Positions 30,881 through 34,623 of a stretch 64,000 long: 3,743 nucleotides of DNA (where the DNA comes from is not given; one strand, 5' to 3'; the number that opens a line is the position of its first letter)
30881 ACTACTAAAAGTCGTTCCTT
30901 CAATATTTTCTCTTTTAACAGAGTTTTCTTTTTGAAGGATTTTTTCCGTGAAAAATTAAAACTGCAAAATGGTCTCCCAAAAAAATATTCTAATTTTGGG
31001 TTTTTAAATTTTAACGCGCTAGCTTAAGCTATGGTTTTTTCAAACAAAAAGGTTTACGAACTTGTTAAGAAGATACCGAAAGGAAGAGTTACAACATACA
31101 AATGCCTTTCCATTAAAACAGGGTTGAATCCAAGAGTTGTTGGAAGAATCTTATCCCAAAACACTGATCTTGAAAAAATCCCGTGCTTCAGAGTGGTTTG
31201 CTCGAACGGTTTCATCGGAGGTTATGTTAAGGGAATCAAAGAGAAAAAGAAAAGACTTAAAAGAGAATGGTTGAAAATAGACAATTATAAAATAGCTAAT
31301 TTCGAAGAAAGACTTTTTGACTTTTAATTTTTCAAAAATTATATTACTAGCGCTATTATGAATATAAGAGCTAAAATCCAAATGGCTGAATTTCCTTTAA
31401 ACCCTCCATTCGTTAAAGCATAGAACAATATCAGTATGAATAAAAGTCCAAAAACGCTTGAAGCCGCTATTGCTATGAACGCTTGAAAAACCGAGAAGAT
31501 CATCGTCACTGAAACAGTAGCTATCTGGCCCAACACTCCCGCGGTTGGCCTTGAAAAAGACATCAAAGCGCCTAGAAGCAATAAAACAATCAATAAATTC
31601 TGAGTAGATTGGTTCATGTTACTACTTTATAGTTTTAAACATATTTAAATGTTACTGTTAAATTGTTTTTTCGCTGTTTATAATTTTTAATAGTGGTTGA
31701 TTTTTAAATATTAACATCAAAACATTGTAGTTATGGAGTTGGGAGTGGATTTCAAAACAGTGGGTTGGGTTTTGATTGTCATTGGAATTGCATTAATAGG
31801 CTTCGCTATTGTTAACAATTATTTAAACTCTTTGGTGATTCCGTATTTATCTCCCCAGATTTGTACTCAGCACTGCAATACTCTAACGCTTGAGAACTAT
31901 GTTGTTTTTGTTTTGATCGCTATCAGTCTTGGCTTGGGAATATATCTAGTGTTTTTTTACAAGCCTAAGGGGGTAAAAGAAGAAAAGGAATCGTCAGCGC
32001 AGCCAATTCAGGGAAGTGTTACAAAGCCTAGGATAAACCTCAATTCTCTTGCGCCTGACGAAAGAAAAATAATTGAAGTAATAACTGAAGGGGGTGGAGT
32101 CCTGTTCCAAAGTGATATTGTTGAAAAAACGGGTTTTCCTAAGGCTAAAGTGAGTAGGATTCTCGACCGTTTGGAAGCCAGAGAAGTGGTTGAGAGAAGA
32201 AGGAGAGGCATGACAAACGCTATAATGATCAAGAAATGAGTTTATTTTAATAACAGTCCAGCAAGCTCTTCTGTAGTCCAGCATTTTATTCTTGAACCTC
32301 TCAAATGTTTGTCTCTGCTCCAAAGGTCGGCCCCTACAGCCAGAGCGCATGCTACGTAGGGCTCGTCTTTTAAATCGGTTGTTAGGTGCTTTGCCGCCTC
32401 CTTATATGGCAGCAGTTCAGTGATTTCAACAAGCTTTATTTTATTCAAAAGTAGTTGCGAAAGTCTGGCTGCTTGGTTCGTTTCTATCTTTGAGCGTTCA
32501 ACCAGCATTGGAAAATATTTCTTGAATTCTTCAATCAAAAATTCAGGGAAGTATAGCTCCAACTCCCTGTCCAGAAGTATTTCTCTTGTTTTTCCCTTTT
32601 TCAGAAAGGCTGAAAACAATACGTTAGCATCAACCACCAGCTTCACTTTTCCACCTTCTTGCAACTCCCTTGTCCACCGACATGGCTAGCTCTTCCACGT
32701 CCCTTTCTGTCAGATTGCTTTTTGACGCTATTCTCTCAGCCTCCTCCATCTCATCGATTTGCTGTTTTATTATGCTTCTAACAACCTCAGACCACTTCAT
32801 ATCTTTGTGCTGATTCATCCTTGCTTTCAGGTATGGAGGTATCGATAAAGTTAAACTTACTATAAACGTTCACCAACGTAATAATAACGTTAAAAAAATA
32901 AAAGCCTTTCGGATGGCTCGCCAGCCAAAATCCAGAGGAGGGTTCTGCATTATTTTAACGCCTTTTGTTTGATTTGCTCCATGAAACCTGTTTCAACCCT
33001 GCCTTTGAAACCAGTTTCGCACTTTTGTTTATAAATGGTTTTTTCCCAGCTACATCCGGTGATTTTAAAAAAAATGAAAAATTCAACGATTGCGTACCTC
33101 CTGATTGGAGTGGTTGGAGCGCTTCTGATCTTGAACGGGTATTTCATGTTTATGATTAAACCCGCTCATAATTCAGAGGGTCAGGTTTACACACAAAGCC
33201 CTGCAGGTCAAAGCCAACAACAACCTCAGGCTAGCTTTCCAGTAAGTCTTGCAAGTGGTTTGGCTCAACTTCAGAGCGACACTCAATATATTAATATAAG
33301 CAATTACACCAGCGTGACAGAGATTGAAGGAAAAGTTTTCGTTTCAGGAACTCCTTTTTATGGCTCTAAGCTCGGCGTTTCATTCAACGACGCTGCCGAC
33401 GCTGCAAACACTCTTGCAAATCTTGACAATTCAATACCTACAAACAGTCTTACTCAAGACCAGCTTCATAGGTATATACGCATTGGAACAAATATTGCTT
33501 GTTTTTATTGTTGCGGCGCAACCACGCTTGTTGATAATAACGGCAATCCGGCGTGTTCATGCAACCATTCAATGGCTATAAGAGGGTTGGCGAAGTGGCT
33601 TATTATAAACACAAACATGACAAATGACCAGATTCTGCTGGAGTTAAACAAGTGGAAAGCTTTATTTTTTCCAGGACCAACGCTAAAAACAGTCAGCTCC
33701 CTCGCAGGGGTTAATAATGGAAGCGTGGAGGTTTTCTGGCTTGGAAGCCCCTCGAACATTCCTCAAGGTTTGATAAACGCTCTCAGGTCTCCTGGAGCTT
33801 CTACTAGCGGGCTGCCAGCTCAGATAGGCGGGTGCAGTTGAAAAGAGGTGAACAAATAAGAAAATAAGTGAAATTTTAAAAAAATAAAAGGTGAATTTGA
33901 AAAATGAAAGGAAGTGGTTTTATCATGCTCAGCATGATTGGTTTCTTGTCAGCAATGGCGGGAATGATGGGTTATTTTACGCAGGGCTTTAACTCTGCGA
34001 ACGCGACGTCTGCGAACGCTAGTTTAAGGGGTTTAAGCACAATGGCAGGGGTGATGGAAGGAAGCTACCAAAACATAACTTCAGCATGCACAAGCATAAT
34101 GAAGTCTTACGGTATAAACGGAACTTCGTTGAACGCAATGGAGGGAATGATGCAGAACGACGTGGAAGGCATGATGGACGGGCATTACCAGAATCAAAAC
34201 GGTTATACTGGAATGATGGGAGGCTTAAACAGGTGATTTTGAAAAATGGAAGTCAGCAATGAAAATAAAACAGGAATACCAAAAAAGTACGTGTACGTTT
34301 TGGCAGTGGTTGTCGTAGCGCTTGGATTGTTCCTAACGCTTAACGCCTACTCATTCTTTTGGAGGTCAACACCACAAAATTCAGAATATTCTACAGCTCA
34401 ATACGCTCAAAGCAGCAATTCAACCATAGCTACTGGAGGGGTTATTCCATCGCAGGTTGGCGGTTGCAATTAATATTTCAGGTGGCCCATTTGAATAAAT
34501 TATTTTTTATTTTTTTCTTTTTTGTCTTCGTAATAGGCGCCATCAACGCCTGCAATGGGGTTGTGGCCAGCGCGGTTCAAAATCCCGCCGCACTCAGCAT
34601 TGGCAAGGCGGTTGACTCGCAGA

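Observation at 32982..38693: Operator-flanked cluster: Cys-motif anchored proteins + Met-rich protein + orphan CuA cupredoxin + NapH/CcoG-like polyferredoxin (candidate undescribed extracytoplasmic copper/redox module)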

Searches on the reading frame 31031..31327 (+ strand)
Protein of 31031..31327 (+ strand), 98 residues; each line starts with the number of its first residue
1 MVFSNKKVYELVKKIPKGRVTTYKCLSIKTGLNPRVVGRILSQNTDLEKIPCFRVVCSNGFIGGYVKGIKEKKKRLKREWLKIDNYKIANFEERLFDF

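Call 19: search_protein_families(library=pfam, proteins=[window:31031-31327:+], max_evalue=0.01)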
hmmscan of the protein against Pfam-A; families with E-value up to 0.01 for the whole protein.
window:31031-31327:+ (98 aa): 1 family
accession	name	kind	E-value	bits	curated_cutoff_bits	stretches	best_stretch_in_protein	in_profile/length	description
PF01035.26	DNA_binding_1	-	4e-20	71.9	27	1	5-79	3-79/81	6-O-methylguanine DNA methyltransferase, DNA binding domain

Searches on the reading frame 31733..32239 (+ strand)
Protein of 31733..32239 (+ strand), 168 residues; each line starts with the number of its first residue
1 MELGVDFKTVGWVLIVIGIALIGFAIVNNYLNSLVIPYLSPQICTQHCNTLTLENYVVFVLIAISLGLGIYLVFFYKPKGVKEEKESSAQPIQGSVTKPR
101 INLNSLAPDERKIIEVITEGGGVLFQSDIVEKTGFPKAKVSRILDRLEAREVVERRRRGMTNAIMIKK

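Call 19: search_protein_families(library=pfam, proteins=[window:31733-32239:+], max_evalue=0.01)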
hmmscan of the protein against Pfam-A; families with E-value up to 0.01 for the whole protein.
window:31733-32239:+ (168 aa): 6 families
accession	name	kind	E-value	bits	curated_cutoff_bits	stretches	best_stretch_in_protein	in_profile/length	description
PF24034.1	DUF7343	-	1.2e-14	54.4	27.6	1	108-166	3-61/62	Domain of unknown function (DUF7343)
PF12802.13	MarR_2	-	7.7e-09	36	27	1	115-157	12-54/61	MarR family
PF09339.16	HTH_IclR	-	1.5e-05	25.1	22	1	113-156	8-51/52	IclR helix-turn-helix domain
PF01978.25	TrmB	-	0.00017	21.8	25.6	1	127-158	26-57/68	Sugar-specific transcriptional regulator TrmB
PF13412.12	HTH_24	-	0.00019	21.4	21.9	1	111-154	6-48/48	Winged helix-turn-helix DNA-binding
PF01047.28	MarR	-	0.00045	20.5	24.6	1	126-157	20-51/59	MarR family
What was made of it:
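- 31733..32239 (+): Reg: a membrane-anchored one-component regulator with two TM helices, an outward loop bearing a Cys pair (ICTQHC), and a cytoplasmic wHTH domain. DUF7343 at 54.4 bits (cut-off 27.6) and MarR_2 (call 19).
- On DUF7343 / MarR-type wHTH regulator: Product of 31733-32239: DUF7343 at 54.4 bits (cut-off 27.6) and MarR_2 at 36 bits (cut-off 27) (call 19).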

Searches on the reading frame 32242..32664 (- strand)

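Call 19: search_protein_families(library=pfam, proteins=[window:32242-32664:-], max_evalue=0.01)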
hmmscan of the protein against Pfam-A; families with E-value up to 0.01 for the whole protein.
window:32242-32664:- (140 aa): 4 families
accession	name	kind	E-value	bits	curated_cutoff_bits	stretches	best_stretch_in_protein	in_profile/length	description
PF10130.15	PIN_2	-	4.6e-30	105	22.4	1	10-134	1-128/133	PIN domain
PF13470.12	PIN_3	-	2.2e-06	28.9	27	1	8-113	1-107/115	PIN domain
PF01850.27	PIN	-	0.0012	19.9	23.6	1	10-122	2-115/120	PIN domain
PF16289.11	PIN_12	-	0.0089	16.9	32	0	10-96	2-95/172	PIN domain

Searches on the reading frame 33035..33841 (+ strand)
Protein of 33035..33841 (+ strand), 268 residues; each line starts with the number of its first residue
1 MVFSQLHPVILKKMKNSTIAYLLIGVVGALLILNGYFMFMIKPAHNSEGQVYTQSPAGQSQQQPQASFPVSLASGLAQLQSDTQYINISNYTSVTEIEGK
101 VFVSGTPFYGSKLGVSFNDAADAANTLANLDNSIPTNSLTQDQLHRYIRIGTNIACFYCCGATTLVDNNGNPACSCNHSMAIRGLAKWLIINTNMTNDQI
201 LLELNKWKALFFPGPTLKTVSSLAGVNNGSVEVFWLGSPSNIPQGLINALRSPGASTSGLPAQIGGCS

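Call 3: search_protein_families(library=pfam, proteins=[window:33035-33841:+], max_evalue=1)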
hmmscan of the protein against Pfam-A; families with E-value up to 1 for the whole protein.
window:33035-33841:+ (268 aa): 1 family
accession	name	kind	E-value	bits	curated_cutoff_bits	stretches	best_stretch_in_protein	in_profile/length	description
PF02706.20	Wzz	-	0.11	13.3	25.5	1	22-87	18-72/91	Chain length determinant protein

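Call 4: search_protein_families(library=ncbifam, proteins=[window:33035-33841:+], max_evalue=1)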
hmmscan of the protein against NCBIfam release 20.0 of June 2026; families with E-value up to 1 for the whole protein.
window:33035-33841:+ (268 aa): 1 family
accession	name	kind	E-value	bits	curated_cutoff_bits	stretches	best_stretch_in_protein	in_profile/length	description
NF006283.1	PRK08455.1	equivalog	0.14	11.8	187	1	12-67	12-66/182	flagellar basal body-associated protein FliL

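Call 28: find_homologous_proteins(query=window:33074-33841:+, max_evalue=0.001)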
Query window:33074-33841:+ (255 aa): 4 proteins with E <= 0.001 among 787 candidates.
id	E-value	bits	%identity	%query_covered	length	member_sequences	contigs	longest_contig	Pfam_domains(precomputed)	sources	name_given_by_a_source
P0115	5.6e-166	568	100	100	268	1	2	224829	-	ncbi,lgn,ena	-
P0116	3.2e-111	389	73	97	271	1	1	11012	-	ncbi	-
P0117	1.6e-107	377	69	100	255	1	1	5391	-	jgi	jgi:hypothetical protein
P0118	5.2e-106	372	67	98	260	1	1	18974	-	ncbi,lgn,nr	ncbi:MAG: hypothetical protein M1594_00115 [Candidatus Marsarchaeota archaeon]|nr:hypothetical prote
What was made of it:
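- Tried and rejected: Word-indexed homologue search for A. Only 4 close hits (call 28).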

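Call 40: search_protein_representatives(alignment_id=A3)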
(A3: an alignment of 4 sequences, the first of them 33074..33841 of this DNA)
Query: 4 sequences, 255 profile positions. Proteins with E-value up to 0.001 (for the whole library): 234; up to 1e-10: 195; up to 1e-30: 37. The best 150 are listed.
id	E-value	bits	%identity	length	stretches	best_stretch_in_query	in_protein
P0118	1.5e-146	503.3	-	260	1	3-255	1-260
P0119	8.5e-44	166.5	-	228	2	78-254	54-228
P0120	2.2e-39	152.1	-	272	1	8-254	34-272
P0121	4.0e-39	151.2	-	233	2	80-254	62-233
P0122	1.1e-37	146.6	-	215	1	61-220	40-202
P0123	1.2e-37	146.4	-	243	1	4-210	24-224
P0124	2.3e-36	142.2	-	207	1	76-216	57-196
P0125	6.1e-36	140.8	-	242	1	10-214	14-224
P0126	4.6e-35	137.9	-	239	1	85-254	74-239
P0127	5.9e-35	137.6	-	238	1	53-243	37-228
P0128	1.1e-34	136.6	-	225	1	48-254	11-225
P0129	1.3e-34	136.4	-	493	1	72-206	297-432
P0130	1.6e-34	136.2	-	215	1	5-205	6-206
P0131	1.7e-34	136.1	-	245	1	78-254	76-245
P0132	1.5e-33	132.9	-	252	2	86-254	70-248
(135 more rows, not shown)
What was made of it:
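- Tried and rejected: The exhaustive profile search was needed (call 40).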

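Call 42: search_protein_families(library=pfam, alignment_id=A4, max_evalue=0.01)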
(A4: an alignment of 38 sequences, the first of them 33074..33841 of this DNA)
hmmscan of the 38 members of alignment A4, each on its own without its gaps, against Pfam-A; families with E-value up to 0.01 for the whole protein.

A. member 1, window:33074-33841:+ (255 aa): 0 families

B. families by the number of members that match (of 38 scanned): 5 families
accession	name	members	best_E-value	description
PF00254.34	FKBP_C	1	3.6e-12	FKBP-type peptidyl-prolyl cis-trans isomerase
PF16743.10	PliI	1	0.0009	Periplasmic lysozyme inhibitor of I-type lysozyme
PF12985.13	DUF3869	1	0.0031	Domain of unknown function (DUF3869)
PF02699.20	YajC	1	0.007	Preprotein translocase subunit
PF02009.21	RIFIN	1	0.0083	Rifin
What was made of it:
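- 33074..33841 (+): A: an N-terminally anchored surface protein with a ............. domain and a C-terminal ........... tail. No Pfam match (calls 3, 42).
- On DUF411 / CopG: A family members show no Pfam hit (call 42).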

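Call 65: predict_structure(alignment_id=A4)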
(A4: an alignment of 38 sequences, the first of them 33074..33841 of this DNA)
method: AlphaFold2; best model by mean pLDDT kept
length: 255 residues; sequences in the alignment: 38
mean_pLDDT: 78.6   pTM: 0.67
mean pLDDT of the five models: 78.6, 77.2, 77.1, 77.1, 76.4
residues with pLDDT >= 90: 120; 70-90: 49; 50-70: 47; < 50: 39
segments of 3 or more residues with pLDDT < 50: 32-69
pLDDT, mean of each block of 10 residues (from residue 1): 84 97 76 45 44 38 44 65 85 97 97 97 98 96 85 96 95 98 94 94 86 63 56 66 72 68
secondary structure, 60 per line:
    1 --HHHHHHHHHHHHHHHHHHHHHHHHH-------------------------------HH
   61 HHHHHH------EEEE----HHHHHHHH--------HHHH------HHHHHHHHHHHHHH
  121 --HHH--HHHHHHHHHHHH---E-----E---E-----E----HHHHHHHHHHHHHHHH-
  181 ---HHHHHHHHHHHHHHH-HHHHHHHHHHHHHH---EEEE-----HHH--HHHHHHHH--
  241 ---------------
elements in order: H3-27 H59-66 E73-76 H81-88 H97-100 H107-120 H128-139 H164-179 H184-198 H200-213 E217-220 H231-238

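Call 69: fold_search(model_id=the predicted structure, library=pdb)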
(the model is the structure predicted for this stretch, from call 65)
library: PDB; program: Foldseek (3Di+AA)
matches with E <= 10: 28; with E <= 0.001: 0
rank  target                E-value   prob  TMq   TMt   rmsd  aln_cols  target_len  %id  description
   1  7kwg_g                2.5e+00  0.01  0.11  0.15  15.7       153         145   15  Staphylococcus aureus 30S ribosomal subunit in presence of spermidine (released 2021-01-27)
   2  7d7q_A                3.0e+00  0.01  0.09  0.08  19.3       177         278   12  Crystal structure of the transmembrane domain and linker region of Salpingoeca rosetta rhodopsin phosphodiesterase (released 2020-11-18)
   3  8hdu_E                3.7e+00  0.03  0.17  0.24  12.9       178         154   13  De novo design cavitated protein without predefined topology (released 2023-01-18)
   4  8hdu_D                3.7e+00  0.03  0.17  0.24  12.1       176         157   12  De novo design cavitated protein without predefined topology (released 2023-01-18)
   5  6k8s_A                3.7e+00  0.03  0.18  0.09  15.3       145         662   14  Crystal structure of C-domain of baterial malonyl-CoA reductase (released 2020-03-18)
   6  8vv1_A                3.7e+00  0.02  0.13  0.14  16.9       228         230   11  Estrogen receptor alpha ligand binding domain in complex with palazestrant (released 2025-03-19)
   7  8hdu_B                4.4e+00  0.02  0.14  0.20  12.2       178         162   14  De novo design cavitated protein without predefined topology (released 2023-01-18)
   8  9hlz_G                4.4e+00  0.01  0.10  0.11  20.7       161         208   12  Translational activators Aep1, Aep2 and Atp25 in complex with mRNA and the yeast mitochondrial ribosome (released 2025-12-17)
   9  5mrc_GG               4.6e+00  0.01  0.10  0.13  18.5       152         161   10  Structure of the yeast mitochondrial ribosome - Class A (released 2017-02-15)
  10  8brm_SF               4.9e+00  0.01  0.11  0.14  14.3       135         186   14  Giardia ribosome in POST-T state, no E-site tRNA (A6) (released 2023-03-15)
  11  8hdu_A                6.0e+00  0.02  0.15  0.21  12.1       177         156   14  De novo design cavitated protein without predefined topology (released 2023-01-18)
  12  7cj3_A                6.4e+00  0.01  0.09  0.09  18.6       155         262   14  Crystal structure of the transmembrane domain of Salpingoeca rosetta rhodopsin phosphodiesterase (released 2020-11-25)
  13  9gz7_B                6.7e+00  0.01  0.14  0.14  18.5       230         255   12  Human PPAR-gamma ligand binding domain in complex with AKGO29 (released 2025-10-15)
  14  8hdu_C                7.1e+00  0.01  0.15  0.21  12.5       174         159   13  De novo design cavitated protein without predefined topology (released 2023-01-18)
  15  6s6b_B                7.1e+00  0.01  0.13  0.17  16.2       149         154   14  Type III-B Cmr-beta Cryo-EM structure of the Apo state (released 2020-07-08)
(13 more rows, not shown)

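Call 84: search_solved_structures(query=A4, max_evalue=1)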
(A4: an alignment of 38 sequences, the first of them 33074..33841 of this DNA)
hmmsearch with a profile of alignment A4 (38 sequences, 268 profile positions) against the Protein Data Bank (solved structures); distinct sequences matched with E-value up to 1: 3.
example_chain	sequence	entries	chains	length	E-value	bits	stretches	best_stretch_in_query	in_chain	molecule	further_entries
3hz8_A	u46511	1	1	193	0.46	13.3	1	77-141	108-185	Thiol:disulfide interchange protein DsbA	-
3dvw_A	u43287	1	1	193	0.48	13.2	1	77-141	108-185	Thiol:disulfide interchange protein DsbA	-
3a3t_A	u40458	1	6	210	0.55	13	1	77-141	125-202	Thiol:disulfide interchange protein DsbA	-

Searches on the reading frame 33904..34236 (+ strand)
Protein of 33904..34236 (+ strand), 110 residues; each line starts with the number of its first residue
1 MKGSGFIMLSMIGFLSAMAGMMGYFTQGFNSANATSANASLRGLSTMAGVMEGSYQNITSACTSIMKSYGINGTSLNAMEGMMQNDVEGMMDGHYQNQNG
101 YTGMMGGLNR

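Call 3: search_protein_families(library=pfam, proteins=[window:33904-34236:+], max_evalue=1)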
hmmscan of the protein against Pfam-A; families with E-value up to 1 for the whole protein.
window:33904-34236:+ (110 aa): 1 family
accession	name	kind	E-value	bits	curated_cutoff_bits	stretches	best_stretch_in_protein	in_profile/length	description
PF20317.4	HTH_60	-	0.24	12.2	24.1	1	56-101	4-49/140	Helix-turn-helix domain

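Call 4: search_protein_families(library=ncbifam, proteins=[window:33904-34236:+], max_evalue=1)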
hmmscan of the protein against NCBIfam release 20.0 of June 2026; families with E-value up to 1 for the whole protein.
window:33904-34236:+ (110 aa): 1 family
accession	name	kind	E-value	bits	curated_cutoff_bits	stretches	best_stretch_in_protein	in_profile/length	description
NF003967.1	PRK05461.1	equivalog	0.31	11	106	0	39-62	81-104/123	Co2+/Mg2+ efflux protein ApaG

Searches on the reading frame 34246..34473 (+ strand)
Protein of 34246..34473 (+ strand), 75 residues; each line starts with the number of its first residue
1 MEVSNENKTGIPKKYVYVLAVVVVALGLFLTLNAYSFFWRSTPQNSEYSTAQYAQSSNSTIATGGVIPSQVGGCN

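Call 3: search_protein_families(library=pfam, proteins=[window:34246-34473:+], max_evalue=1)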
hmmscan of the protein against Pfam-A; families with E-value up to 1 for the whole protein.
window:34246-34473:+ (75 aa): 1 family
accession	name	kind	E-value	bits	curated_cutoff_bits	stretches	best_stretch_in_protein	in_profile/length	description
PF16211.10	Histone_H2A_C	-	0.26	11.5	20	1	60-69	11-20/35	C-terminus of histone H2A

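Call 4: search_protein_families(library=ncbifam, proteins=[window:34246-34473:+], max_evalue=1)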
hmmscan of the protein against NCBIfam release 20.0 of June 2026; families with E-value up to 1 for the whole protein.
window:34246-34473:+ (75 aa): 1 family
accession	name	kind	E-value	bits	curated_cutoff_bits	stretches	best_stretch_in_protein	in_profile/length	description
NF007973.0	PRK10697.1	equivalog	0.13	12.1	136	1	10-51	31-76/119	envelope stress response membrane protein PspC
